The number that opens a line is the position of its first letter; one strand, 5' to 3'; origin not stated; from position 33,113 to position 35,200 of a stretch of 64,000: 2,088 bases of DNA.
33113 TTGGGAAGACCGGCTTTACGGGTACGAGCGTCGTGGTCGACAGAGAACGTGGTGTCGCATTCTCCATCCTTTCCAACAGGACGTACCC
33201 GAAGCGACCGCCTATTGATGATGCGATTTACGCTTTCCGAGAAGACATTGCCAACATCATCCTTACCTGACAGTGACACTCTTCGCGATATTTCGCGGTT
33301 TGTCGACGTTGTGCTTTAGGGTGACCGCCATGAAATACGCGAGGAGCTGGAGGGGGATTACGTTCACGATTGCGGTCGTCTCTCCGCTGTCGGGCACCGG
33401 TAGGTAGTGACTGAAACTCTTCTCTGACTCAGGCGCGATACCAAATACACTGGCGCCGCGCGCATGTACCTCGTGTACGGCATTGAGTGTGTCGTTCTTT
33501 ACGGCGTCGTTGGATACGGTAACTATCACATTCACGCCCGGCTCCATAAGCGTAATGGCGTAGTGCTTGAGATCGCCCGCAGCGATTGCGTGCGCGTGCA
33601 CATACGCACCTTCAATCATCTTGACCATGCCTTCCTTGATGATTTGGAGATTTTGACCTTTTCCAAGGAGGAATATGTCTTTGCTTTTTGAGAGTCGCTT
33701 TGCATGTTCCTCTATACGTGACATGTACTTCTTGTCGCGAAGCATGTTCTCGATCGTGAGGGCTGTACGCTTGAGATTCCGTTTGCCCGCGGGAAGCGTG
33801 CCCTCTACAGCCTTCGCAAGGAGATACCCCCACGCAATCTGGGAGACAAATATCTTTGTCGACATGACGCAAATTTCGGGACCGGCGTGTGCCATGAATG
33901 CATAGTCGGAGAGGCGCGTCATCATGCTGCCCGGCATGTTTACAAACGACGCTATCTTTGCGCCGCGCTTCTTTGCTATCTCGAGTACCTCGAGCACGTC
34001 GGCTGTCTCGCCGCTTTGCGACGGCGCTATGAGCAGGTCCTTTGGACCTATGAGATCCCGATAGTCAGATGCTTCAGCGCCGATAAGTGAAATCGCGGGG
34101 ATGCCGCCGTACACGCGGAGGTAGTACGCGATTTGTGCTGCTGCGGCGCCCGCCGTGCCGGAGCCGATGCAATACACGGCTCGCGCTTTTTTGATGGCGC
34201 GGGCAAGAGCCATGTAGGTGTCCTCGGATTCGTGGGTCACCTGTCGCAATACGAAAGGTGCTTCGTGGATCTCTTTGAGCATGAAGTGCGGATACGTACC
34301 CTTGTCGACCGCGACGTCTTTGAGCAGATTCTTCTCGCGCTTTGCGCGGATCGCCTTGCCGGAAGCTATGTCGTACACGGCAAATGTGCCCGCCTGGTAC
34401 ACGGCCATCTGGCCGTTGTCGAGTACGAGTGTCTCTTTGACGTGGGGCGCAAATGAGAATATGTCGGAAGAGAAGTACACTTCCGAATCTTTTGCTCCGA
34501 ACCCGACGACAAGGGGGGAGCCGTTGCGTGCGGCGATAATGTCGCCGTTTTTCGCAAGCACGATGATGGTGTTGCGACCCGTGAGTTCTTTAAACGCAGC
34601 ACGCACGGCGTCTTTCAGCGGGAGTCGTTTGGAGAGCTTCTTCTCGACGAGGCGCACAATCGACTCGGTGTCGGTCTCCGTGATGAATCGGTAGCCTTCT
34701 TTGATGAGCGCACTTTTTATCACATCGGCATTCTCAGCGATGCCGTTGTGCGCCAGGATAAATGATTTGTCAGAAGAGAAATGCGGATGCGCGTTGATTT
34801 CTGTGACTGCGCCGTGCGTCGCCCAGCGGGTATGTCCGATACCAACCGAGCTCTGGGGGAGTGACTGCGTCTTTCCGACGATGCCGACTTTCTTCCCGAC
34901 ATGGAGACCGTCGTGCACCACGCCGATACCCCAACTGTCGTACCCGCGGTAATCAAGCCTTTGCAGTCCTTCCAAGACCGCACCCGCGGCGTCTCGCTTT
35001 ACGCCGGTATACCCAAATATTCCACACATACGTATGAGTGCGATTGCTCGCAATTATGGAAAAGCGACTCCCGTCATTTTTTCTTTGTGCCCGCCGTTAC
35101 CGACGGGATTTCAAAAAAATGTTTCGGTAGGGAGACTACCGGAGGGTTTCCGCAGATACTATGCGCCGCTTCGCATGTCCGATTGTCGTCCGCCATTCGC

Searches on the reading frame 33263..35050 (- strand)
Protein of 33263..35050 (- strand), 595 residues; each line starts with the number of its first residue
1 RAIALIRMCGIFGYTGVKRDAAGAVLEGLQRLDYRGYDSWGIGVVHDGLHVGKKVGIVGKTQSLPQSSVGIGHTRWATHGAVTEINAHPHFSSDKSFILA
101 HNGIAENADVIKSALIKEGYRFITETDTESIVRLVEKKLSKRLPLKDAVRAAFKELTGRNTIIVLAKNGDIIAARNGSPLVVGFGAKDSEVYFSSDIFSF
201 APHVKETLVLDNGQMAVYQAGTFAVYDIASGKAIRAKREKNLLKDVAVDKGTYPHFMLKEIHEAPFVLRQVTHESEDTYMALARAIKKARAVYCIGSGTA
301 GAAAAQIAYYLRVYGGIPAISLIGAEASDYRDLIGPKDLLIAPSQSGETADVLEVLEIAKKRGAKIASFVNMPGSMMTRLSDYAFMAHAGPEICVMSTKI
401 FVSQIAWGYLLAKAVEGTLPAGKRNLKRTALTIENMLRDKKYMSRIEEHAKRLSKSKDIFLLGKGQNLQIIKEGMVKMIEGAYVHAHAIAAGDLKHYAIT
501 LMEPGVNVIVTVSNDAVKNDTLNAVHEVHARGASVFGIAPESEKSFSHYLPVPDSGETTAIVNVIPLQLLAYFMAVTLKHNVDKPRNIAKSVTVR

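Call 95: search_protein_families(library=pfam, proteins=[window:33263-35050:-], max_evalue=0.001)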
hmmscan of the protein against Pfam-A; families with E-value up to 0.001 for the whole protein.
window:33263-35050:- (595 aa): 5 families
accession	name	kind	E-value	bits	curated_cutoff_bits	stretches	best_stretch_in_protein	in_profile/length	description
PF01380.27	SIS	-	3.2e-35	121.2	25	2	286-413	2-130/131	SIS domain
PF13522.11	GATase_6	-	7.3e-14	52.3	27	1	66-196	9-130/130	Glutamine amidotransferase domain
PF13537.11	GATase_7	-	5.6e-10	39.7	25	1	83-198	9-119/123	Glutamine amidotransferase domain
PF13230.11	GATase_4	-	7.4e-07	28.8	23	1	66-174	70-184/272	Glutamine amidotransferases class-II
PF13580.11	SIS_2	-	7.9e-06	26.4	27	0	334-368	101-135/138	SIS domain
